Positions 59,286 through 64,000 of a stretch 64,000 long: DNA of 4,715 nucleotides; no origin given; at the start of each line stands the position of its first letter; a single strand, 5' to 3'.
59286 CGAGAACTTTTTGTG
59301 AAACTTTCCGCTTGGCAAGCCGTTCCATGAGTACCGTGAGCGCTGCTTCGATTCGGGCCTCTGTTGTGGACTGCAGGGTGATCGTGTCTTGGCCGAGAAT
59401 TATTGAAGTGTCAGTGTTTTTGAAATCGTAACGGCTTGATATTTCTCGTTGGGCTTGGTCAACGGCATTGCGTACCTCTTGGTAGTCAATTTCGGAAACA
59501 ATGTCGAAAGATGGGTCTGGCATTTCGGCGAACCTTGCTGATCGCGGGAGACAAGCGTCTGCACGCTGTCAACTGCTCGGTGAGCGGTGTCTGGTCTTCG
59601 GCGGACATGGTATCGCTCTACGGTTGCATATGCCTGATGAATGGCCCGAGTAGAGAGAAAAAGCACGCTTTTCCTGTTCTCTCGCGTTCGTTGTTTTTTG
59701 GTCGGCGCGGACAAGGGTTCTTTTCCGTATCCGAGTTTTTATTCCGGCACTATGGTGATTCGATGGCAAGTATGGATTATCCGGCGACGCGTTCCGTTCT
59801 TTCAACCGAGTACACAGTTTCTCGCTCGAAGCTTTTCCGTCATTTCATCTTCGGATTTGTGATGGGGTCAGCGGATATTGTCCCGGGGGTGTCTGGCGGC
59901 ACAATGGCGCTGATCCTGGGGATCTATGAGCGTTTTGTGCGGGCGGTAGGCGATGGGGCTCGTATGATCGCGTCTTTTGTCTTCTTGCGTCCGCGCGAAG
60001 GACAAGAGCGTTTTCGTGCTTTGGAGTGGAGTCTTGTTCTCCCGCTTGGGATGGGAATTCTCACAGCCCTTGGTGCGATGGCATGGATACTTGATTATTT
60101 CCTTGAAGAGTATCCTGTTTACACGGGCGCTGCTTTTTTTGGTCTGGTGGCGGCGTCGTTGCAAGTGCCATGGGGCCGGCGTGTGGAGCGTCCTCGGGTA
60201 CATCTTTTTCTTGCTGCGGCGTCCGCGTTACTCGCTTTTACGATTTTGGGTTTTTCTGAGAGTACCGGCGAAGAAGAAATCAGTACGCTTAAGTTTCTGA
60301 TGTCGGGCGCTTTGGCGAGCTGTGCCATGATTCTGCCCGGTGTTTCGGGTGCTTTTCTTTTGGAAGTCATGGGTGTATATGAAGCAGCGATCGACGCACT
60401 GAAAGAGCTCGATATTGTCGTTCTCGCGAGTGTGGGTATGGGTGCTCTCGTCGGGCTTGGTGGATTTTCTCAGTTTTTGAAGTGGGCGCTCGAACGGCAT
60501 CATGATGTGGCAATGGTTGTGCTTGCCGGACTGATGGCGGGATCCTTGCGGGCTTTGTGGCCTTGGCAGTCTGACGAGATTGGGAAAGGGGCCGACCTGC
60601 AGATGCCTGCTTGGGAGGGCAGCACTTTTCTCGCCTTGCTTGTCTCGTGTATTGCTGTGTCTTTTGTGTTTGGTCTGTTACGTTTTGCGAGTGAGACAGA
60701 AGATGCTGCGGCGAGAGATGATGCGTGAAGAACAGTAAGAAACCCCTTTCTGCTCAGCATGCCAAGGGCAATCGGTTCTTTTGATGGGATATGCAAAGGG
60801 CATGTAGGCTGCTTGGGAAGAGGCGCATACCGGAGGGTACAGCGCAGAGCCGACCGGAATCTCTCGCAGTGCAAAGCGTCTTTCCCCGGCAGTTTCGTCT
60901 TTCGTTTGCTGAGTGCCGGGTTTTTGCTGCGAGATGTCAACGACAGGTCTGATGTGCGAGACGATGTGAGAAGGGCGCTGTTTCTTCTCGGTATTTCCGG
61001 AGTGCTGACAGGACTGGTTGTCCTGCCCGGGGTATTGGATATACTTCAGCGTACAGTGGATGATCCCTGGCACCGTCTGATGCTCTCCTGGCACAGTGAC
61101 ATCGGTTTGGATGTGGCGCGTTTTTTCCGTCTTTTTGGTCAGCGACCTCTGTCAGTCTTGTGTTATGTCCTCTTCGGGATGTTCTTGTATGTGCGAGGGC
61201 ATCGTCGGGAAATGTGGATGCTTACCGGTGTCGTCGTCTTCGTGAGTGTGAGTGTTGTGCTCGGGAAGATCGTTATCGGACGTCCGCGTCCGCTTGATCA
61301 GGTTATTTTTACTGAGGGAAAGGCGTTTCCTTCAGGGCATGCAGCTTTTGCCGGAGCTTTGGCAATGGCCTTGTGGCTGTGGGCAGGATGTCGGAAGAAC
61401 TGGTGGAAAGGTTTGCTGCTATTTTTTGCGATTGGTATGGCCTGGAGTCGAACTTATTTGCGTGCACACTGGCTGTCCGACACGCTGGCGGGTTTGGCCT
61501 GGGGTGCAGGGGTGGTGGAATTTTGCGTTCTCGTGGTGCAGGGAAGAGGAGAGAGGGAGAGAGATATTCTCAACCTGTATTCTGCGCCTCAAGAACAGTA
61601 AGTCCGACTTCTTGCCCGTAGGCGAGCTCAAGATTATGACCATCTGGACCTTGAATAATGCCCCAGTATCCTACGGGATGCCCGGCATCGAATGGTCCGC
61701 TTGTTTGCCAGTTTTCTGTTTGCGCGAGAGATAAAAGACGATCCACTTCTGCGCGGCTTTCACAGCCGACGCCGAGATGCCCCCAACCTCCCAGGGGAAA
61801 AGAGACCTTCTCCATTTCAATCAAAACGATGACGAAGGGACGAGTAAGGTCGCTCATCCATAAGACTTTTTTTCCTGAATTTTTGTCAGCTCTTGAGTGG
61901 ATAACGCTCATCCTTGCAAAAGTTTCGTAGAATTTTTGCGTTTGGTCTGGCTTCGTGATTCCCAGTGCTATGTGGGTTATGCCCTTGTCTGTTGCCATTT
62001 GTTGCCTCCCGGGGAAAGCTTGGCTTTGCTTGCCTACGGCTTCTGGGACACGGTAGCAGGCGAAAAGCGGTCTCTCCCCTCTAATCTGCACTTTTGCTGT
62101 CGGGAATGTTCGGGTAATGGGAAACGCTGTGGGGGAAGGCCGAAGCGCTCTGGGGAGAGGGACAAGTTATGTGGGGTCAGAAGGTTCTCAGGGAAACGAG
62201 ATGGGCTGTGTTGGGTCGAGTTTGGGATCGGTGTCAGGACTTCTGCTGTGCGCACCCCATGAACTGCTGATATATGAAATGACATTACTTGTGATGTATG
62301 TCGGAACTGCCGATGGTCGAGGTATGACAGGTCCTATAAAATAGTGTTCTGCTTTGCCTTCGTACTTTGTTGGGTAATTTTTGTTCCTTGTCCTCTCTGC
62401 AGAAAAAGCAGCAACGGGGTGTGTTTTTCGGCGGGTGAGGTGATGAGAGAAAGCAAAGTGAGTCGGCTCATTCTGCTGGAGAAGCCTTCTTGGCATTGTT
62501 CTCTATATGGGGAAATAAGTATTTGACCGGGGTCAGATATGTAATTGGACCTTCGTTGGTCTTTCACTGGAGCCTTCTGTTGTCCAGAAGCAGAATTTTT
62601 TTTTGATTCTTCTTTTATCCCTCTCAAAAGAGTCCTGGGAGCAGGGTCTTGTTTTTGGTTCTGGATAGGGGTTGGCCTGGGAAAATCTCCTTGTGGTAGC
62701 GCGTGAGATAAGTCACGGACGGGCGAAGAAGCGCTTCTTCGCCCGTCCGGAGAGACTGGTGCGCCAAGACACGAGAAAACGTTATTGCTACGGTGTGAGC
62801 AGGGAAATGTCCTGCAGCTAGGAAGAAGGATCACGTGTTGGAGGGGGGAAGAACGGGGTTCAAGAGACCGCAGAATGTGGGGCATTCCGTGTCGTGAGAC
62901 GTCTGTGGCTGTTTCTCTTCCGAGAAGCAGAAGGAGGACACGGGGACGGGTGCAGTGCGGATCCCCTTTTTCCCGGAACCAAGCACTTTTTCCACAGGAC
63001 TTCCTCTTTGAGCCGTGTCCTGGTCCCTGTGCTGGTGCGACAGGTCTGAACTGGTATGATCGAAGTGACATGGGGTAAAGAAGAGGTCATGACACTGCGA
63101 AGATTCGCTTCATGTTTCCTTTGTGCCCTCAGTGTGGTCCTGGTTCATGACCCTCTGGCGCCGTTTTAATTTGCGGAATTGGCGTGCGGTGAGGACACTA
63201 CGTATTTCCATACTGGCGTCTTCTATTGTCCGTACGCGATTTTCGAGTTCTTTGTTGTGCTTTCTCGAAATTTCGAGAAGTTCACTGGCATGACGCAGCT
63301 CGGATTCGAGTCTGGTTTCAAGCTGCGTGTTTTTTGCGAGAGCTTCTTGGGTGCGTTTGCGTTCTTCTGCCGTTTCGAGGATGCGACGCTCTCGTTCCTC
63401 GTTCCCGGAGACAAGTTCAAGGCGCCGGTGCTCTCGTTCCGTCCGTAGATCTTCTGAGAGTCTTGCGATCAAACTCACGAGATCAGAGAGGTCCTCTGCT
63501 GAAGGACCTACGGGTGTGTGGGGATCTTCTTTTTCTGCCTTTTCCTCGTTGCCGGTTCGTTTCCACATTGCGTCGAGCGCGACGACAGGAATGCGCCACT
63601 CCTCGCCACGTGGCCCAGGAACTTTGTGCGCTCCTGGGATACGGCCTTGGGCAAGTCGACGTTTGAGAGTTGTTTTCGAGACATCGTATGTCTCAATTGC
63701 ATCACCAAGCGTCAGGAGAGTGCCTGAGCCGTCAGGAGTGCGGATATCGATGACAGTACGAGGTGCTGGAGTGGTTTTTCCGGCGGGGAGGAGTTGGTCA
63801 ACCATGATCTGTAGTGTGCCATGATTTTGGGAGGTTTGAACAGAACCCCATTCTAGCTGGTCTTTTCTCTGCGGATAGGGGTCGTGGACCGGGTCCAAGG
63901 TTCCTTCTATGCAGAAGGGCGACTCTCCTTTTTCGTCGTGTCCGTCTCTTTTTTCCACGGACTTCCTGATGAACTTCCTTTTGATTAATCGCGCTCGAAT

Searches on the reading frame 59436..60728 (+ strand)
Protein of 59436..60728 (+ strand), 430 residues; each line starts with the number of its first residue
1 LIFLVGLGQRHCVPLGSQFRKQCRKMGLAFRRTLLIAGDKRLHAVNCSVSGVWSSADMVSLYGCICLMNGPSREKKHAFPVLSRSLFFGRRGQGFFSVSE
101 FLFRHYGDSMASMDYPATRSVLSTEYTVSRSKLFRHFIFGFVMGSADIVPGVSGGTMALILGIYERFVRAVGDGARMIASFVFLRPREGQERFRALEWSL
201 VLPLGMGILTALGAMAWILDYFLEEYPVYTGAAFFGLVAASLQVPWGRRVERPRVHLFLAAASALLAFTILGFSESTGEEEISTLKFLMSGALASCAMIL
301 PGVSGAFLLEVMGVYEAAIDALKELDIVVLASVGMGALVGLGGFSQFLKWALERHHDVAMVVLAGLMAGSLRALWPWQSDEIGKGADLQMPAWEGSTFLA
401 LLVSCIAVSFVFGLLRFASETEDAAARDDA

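Call 72: search_protein_families(library=pfam, proteins=[window:59436-60728:+], max_evalue=0.00001)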
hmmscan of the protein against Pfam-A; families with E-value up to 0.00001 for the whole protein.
window:59436-60728:+ (430 aa): 1 family
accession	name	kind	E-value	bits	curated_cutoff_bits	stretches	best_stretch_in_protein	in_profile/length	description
PF04018.18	VCA0040-like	-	1.3e-64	218.5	26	1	143-380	1-234/246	Undecaprenyl phosphate translocase-like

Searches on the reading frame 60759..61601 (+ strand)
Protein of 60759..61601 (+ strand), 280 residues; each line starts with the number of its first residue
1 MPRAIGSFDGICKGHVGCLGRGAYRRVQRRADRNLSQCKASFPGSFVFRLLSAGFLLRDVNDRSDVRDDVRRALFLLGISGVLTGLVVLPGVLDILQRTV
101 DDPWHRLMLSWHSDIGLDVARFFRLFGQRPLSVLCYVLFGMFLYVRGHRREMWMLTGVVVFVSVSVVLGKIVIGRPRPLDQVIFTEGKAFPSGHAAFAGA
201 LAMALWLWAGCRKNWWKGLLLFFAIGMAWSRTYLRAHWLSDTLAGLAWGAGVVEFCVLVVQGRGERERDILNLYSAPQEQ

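Call 72: search_protein_families(library=pfam, proteins=[window:60759-61601:+], max_evalue=0.00001)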
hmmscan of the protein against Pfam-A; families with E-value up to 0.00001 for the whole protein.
window:60759-61601:+ (280 aa): 2 families
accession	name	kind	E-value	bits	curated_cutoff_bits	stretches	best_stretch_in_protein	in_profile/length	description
PF01569.27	PAP2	-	2.8e-17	63.1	27.2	1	153-263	4-128/130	PAP2 superfamily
PF14378.12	PAP2_3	-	3.1e-07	30.8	27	1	188-250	125-185/190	PAP2 superfamily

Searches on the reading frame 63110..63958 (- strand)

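Call 72: search_protein_families(library=pfam, proteins=[window:63110-63958:-], max_evalue=0.00001)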
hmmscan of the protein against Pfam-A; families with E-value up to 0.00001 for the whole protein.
window:63110-63958:- (282 aa): 1 family
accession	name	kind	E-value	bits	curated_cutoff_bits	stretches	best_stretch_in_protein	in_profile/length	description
PF12728.13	HTH_17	-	5.2e-07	30.3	27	1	81-134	1-49/51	Helix-turn-helix domain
